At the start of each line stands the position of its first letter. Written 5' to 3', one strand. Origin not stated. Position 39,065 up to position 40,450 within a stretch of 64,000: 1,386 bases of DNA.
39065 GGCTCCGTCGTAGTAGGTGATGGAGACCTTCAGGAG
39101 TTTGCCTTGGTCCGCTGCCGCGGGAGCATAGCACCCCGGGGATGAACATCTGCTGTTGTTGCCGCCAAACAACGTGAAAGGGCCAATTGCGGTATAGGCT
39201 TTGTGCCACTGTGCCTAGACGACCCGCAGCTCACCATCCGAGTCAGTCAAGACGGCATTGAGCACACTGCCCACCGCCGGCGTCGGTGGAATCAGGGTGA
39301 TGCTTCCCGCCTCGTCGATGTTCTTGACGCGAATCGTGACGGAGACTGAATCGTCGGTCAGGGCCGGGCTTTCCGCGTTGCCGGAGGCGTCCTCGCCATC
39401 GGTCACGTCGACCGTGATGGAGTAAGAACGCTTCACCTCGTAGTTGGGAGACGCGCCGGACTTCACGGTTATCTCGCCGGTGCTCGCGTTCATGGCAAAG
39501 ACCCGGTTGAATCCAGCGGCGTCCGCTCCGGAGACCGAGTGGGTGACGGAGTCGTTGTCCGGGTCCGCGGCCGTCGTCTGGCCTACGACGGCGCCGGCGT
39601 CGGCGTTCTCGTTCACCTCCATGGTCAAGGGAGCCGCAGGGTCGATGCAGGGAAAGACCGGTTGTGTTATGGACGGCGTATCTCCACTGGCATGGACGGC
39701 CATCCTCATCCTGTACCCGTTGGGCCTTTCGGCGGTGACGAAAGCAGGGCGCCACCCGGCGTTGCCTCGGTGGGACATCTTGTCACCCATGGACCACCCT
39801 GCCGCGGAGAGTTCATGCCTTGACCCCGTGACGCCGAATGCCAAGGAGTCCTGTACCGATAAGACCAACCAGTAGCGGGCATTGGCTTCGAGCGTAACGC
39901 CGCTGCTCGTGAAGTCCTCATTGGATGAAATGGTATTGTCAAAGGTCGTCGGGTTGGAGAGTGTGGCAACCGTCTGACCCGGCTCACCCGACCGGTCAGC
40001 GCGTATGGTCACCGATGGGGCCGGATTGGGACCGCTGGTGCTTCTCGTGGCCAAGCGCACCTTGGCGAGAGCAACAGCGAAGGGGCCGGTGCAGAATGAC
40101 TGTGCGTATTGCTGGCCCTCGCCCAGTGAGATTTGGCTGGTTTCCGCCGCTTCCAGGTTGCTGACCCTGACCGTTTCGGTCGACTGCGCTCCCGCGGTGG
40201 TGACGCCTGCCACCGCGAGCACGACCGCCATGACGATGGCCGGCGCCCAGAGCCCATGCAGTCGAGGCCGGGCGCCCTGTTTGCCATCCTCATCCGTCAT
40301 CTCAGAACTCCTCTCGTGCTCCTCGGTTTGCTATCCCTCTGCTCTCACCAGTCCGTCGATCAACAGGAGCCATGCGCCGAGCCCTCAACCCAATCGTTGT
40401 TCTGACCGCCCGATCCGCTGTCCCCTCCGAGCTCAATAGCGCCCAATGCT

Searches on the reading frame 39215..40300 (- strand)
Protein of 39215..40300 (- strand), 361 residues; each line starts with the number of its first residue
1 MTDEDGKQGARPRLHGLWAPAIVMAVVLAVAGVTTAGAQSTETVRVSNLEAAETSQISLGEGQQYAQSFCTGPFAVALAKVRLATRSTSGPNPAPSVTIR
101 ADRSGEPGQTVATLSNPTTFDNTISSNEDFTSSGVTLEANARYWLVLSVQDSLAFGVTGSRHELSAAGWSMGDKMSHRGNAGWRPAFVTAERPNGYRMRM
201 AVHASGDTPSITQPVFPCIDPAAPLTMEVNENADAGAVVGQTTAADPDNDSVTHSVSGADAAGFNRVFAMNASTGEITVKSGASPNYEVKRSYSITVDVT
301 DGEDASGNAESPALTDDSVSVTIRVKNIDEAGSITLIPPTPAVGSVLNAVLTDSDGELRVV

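Call 11: search_protein_families(library=pfam, proteins=[window:39215-40300:-], max_evalue=0.0001)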
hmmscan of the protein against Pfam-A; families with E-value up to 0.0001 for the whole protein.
window:39215-40300:- (361 aa): 1 family
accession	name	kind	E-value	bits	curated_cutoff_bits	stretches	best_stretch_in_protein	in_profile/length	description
PF00028.23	Cadherin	-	2.6e-09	37.8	28.8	1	226-311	2-84/93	Cadherin domain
